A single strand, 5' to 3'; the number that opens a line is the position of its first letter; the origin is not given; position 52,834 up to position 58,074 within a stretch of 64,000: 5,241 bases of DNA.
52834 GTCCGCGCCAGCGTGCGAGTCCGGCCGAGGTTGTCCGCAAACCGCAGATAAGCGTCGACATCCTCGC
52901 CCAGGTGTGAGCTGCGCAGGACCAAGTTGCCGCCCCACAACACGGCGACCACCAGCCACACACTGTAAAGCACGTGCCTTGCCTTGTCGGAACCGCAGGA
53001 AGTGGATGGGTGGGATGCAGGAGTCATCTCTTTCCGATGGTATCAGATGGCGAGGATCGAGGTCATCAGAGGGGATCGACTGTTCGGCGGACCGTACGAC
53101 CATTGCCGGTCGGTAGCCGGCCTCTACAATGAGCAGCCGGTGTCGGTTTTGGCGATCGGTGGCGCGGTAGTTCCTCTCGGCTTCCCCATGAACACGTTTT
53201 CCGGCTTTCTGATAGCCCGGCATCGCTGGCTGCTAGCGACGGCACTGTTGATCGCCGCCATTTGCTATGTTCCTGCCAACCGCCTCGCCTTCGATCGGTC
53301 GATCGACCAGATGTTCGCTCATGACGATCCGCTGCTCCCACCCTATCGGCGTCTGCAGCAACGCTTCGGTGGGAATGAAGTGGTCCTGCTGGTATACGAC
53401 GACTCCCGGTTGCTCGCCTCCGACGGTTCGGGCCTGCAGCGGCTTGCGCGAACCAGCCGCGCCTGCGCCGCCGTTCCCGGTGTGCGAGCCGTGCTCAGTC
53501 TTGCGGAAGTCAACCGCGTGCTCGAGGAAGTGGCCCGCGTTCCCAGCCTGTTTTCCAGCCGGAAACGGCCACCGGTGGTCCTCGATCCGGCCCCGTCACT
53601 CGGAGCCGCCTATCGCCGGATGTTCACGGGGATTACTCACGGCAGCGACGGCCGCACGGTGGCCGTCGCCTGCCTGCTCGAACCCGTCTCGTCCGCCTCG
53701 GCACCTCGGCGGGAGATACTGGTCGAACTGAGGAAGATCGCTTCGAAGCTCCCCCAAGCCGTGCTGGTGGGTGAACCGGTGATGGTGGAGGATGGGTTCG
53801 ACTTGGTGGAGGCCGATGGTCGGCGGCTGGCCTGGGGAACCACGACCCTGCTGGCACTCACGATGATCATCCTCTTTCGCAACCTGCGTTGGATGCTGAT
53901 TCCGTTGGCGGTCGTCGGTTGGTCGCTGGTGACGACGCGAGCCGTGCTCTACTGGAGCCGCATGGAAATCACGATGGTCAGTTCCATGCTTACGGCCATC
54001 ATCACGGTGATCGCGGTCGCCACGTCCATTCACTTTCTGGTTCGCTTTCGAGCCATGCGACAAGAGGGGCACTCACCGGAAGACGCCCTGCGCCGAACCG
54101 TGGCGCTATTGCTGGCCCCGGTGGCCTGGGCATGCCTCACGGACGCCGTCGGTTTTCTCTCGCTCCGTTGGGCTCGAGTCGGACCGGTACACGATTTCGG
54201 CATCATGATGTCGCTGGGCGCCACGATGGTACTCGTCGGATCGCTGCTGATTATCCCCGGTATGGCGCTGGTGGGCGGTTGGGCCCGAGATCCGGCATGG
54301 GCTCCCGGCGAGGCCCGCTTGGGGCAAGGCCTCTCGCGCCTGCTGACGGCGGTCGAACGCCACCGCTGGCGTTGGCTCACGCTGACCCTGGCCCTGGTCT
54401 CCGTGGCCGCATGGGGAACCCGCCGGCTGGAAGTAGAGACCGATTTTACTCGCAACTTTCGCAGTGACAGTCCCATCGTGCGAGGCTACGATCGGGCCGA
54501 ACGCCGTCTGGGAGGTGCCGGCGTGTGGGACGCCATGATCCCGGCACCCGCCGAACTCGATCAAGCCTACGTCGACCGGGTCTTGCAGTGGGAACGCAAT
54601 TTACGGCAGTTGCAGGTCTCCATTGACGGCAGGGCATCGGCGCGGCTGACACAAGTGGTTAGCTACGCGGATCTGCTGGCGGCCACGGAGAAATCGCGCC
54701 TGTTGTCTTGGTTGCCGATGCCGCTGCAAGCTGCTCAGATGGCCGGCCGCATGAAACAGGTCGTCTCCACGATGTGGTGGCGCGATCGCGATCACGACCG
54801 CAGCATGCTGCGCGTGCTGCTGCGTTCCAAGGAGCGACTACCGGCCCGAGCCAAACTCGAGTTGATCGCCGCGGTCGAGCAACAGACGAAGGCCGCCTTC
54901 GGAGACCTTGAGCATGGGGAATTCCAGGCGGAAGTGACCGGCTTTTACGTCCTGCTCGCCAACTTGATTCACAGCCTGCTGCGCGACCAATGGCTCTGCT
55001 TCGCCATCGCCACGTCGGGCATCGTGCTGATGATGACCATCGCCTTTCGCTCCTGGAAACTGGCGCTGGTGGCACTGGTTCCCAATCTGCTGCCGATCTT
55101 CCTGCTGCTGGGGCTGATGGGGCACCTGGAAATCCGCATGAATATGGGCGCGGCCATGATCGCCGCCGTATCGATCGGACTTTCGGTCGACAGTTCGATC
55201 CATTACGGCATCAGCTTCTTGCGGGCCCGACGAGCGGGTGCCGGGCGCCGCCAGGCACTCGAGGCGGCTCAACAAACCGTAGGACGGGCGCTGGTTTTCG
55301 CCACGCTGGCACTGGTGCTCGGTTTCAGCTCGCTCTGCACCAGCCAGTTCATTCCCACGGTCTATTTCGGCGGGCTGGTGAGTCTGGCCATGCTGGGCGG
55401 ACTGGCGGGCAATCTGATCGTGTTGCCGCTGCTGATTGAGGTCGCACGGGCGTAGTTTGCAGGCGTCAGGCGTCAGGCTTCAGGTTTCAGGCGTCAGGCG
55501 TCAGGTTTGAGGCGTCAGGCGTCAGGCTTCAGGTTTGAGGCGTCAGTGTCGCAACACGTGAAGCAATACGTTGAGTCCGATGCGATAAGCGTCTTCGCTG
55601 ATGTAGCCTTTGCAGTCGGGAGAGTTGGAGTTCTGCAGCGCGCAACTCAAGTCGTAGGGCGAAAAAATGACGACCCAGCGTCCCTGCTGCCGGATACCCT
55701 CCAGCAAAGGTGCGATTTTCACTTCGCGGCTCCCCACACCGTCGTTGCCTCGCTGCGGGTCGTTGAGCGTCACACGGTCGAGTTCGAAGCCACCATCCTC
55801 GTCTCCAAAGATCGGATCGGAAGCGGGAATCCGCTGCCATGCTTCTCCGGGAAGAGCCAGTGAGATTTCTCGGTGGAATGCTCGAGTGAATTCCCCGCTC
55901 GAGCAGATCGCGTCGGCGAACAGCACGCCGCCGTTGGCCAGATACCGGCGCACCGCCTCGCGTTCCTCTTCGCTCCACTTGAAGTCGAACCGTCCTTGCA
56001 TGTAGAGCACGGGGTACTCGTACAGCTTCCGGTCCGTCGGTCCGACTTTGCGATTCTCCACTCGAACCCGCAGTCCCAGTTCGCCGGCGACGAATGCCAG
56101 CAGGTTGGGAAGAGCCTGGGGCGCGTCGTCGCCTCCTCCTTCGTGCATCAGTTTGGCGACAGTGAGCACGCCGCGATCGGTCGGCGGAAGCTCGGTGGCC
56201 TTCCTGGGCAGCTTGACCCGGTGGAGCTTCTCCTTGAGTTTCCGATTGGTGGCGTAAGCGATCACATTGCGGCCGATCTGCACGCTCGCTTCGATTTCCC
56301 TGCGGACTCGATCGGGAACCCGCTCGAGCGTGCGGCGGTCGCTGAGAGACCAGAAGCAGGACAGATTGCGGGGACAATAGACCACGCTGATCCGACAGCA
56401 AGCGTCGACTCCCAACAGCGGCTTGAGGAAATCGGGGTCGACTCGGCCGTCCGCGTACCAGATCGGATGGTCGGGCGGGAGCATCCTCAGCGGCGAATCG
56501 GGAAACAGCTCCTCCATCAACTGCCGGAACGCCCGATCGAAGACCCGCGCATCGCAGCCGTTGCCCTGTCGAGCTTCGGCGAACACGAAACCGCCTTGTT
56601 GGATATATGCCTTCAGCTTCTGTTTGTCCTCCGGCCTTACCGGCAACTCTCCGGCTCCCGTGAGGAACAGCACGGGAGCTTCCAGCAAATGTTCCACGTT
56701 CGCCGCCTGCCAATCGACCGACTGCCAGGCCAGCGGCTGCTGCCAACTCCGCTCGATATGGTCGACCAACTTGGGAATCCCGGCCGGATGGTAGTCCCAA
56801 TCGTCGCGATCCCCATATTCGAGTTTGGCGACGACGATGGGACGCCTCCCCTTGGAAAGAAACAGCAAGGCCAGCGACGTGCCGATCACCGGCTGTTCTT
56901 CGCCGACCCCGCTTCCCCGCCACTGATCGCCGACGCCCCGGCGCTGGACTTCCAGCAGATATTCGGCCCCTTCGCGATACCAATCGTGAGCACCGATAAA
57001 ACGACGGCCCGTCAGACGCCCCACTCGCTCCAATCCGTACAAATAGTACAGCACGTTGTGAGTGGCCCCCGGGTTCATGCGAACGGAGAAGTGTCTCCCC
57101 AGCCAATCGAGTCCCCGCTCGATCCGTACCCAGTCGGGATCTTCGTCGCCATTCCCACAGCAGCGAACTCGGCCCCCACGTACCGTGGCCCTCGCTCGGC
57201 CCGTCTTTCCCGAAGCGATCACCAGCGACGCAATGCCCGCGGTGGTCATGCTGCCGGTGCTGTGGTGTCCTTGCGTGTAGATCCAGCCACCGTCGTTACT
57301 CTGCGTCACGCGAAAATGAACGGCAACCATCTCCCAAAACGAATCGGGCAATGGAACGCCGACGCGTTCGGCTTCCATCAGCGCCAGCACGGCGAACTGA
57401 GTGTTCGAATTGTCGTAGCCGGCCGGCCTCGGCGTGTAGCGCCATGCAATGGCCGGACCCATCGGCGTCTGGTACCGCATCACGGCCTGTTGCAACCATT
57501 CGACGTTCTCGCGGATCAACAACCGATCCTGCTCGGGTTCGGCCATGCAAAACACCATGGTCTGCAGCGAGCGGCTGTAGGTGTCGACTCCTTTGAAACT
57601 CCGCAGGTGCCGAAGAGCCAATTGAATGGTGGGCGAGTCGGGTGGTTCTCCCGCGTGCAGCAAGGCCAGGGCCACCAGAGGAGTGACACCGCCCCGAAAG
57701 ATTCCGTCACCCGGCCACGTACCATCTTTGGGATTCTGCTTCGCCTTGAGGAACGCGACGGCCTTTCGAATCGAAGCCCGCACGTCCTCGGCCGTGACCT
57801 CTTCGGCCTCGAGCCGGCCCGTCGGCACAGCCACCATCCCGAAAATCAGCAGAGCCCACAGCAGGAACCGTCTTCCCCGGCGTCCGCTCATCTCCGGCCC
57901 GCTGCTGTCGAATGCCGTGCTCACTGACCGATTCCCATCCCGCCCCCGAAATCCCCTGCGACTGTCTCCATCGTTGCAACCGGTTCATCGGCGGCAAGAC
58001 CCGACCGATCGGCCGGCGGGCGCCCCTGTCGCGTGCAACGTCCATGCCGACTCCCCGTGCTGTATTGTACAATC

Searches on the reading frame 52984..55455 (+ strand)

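Call 55: search_protein_families(library=pfam, proteins=[window:52984-55455:+], max_evalue=0.0001)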
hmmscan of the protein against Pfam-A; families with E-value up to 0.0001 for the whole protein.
window:52984-55455:+ (823 aa): 1 family
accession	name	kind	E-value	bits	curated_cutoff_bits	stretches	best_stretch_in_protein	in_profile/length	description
PF03176.21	MMPL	-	4.1e-26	92.2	20.5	2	219-438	81-308/333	MMPL family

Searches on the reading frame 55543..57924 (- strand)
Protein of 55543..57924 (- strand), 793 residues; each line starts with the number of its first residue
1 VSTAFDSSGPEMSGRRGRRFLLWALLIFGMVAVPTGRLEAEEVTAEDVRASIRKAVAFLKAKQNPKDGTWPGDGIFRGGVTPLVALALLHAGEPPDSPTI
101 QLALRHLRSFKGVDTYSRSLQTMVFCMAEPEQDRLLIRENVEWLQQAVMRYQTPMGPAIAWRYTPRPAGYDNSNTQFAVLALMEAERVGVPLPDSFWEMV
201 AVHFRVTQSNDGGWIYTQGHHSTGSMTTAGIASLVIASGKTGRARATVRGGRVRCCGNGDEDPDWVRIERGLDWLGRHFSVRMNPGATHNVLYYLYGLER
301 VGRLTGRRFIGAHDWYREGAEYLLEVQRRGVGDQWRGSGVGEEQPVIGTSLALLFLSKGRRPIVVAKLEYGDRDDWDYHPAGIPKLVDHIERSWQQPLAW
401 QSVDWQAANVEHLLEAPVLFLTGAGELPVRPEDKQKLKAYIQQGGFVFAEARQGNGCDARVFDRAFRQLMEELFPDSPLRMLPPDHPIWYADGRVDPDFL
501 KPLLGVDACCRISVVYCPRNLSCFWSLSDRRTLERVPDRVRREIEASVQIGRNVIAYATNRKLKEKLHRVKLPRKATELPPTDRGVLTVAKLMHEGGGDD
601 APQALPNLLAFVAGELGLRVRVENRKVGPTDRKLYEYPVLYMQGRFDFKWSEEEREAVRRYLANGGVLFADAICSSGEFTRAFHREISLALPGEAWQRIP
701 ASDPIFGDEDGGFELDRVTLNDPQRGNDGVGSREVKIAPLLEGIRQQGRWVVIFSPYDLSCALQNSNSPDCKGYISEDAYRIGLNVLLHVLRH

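Call 55: search_protein_families(library=pfam, proteins=[window:55543-57924:-], max_evalue=0.0001)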
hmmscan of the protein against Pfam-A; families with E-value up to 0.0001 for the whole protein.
window:55543-57924:- (793 aa): 1 family
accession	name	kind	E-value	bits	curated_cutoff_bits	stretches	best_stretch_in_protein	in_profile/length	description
PF13709.12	DUF4159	-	2.9e-68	229.8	25.9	2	589-791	2-202/202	Domain of unknown function (DUF4159)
